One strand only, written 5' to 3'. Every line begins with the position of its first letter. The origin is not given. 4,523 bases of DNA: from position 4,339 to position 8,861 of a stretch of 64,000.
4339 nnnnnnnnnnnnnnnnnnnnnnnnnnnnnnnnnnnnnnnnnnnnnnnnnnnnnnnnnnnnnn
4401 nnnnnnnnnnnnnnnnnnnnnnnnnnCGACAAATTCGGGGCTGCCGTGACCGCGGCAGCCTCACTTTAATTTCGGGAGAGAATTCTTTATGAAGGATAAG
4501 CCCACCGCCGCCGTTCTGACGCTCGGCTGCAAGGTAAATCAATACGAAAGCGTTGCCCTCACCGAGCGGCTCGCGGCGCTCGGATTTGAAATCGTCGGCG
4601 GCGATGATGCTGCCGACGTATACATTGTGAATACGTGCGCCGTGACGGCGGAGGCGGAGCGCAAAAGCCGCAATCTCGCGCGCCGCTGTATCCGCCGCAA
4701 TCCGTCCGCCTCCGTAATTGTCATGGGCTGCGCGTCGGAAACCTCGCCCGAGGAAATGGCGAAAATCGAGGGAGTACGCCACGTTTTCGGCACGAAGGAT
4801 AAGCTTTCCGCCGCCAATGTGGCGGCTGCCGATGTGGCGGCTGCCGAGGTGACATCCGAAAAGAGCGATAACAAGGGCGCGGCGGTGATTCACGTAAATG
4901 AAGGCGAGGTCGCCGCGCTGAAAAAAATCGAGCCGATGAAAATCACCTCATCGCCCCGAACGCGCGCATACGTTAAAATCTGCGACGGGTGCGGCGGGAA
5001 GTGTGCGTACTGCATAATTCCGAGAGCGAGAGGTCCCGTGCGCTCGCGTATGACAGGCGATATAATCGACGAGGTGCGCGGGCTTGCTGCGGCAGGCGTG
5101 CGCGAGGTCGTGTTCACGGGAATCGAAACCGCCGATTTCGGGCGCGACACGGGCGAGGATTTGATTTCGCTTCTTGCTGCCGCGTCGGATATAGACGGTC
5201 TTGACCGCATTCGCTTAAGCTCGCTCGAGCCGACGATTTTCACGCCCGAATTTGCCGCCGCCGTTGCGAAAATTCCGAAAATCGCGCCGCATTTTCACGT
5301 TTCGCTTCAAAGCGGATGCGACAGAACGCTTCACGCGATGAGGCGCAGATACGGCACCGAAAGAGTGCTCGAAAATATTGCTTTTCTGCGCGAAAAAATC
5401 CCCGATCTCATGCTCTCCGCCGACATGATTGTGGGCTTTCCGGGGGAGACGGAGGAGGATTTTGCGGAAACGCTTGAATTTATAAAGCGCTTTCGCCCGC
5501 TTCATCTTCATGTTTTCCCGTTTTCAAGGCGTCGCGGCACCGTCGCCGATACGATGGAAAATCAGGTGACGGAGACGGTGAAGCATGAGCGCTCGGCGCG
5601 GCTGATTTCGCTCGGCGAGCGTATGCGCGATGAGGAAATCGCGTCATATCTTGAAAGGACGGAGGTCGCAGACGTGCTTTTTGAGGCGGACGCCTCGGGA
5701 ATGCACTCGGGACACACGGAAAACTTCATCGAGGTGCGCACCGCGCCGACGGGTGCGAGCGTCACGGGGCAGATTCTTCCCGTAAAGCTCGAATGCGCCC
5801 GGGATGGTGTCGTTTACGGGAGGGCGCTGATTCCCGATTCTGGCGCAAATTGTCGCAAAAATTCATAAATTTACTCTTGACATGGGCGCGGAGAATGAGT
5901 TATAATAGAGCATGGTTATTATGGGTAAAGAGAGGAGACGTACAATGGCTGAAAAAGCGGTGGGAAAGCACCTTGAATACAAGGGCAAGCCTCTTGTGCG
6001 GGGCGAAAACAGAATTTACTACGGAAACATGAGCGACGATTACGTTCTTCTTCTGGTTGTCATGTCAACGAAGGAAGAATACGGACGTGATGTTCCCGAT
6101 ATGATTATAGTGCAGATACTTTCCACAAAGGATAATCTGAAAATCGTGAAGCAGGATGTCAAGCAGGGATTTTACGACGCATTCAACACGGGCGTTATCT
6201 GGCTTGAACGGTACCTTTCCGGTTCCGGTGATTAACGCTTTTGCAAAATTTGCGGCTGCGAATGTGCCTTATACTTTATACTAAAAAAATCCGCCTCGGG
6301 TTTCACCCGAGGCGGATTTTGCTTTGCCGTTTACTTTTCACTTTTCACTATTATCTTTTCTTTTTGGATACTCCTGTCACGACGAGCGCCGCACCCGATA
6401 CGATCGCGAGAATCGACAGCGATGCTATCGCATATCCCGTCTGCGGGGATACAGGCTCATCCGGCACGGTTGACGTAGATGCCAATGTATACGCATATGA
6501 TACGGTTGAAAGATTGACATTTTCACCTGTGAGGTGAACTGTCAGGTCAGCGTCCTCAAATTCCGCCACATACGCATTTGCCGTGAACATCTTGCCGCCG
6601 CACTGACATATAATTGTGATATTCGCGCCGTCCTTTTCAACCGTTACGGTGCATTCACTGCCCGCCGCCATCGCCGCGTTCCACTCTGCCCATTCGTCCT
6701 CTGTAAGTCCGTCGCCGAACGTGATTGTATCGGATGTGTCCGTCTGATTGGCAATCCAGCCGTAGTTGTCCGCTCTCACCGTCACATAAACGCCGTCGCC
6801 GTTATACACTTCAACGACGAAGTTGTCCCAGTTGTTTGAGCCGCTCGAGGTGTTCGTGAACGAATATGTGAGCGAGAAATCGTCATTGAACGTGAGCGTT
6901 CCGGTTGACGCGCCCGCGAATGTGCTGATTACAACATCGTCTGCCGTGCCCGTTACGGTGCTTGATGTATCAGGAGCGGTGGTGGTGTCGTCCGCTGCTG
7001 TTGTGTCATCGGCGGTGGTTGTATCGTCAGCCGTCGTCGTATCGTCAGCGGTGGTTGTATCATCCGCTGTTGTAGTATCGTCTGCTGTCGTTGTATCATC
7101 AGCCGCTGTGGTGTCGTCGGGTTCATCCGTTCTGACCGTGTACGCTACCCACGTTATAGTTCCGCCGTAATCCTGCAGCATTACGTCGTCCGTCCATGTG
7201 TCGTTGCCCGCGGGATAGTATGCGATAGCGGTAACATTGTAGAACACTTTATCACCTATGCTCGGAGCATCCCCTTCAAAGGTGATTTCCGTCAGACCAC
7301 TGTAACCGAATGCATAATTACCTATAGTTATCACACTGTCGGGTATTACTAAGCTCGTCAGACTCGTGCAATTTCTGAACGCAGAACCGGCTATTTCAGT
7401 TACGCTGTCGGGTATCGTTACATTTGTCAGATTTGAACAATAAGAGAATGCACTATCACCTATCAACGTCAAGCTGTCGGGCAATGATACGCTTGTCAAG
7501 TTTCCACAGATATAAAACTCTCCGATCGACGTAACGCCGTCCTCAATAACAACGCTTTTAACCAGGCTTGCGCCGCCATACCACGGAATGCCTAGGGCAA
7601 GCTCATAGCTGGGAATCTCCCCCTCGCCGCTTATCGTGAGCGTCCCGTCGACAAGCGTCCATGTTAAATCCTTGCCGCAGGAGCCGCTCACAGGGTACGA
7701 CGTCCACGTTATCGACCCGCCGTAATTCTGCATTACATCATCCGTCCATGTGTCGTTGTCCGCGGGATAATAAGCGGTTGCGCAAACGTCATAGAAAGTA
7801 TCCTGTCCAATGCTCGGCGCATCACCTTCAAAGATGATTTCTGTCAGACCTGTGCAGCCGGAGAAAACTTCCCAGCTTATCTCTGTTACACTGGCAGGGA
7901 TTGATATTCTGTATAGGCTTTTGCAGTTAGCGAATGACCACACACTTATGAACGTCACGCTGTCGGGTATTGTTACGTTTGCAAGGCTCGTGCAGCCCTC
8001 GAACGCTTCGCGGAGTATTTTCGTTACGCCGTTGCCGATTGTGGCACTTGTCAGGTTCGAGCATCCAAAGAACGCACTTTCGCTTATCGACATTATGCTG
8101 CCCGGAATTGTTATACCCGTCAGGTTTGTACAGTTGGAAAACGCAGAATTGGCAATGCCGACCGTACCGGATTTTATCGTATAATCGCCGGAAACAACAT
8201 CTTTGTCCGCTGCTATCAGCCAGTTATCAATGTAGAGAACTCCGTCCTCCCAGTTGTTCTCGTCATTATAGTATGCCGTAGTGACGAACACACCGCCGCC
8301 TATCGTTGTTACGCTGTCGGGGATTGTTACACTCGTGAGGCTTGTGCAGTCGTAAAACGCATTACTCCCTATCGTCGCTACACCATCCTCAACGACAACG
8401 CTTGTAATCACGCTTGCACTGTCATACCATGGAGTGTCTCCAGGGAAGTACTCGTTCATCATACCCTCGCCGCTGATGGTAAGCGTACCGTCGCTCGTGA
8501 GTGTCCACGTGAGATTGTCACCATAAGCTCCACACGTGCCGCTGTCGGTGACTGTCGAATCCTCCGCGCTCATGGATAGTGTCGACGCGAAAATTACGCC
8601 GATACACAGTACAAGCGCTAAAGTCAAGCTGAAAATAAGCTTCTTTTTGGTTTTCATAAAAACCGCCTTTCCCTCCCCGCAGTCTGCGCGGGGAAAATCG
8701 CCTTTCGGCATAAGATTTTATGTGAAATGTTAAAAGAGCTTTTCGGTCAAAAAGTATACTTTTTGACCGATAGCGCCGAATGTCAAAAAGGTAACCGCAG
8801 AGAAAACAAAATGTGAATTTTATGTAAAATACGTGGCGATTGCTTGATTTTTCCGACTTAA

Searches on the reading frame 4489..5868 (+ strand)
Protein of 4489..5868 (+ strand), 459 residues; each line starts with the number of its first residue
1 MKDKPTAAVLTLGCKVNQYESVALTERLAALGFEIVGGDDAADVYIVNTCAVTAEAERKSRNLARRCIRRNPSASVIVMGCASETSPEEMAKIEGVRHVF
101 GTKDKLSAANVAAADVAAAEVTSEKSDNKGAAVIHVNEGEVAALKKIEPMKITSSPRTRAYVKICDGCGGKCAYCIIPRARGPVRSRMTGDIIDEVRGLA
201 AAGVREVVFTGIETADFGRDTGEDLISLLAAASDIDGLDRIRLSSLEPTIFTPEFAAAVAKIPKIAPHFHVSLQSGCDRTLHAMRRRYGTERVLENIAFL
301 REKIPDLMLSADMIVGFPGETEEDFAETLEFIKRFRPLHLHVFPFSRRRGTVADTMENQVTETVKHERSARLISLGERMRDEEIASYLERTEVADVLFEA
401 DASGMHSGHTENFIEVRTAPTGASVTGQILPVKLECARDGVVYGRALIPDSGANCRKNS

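Call 59: search_protein_families(library=pfam, proteins=[window:4489-5868:+], max_evalue=0.00001)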
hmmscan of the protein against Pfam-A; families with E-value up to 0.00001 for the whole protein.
window:4489-5868:+ (459 aa): 2 families
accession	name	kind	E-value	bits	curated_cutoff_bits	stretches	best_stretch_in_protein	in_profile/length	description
PF04055.27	Radical_SAM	-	1.6e-27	97.1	29.5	1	163-332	2-166/166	Radical SAM superfamily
PF00919.26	UPF0004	-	4.1e-23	81.7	27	1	8-101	3-98/98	Uncharacterized protein family UPF0004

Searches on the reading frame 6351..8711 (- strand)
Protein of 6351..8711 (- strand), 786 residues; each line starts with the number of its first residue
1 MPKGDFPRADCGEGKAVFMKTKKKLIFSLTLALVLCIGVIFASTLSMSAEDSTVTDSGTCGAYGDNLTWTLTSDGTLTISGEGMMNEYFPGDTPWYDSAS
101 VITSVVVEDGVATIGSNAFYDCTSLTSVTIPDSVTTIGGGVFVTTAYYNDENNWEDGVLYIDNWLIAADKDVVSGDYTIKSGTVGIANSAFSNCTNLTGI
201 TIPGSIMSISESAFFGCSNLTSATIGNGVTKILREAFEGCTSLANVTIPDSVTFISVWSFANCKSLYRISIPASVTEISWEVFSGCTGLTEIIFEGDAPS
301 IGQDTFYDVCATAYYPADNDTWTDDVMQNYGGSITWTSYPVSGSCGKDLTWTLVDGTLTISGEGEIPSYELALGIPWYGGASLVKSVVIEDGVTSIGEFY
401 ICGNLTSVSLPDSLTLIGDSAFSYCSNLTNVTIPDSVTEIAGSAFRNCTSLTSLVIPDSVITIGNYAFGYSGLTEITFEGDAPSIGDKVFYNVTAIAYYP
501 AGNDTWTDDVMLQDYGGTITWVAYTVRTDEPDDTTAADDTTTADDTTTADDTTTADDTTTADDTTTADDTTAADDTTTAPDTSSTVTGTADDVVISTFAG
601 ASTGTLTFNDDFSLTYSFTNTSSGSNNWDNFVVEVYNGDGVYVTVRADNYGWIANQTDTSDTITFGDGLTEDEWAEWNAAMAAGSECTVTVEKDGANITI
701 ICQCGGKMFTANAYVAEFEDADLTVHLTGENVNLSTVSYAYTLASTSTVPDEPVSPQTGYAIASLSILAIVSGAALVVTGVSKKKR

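Call 59: search_protein_families(library=pfam, proteins=[window:6351-8711:-], max_evalue=0.00001)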
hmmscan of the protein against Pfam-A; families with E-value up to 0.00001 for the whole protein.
window:6351-8711:- (786 aa): 1 family
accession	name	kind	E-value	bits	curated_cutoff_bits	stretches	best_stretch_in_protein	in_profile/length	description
PF13306.12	LRR_5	-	5e-74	246.7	27.7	3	186-308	3-122/127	BspA type Leucine rich repeat region (6 copies)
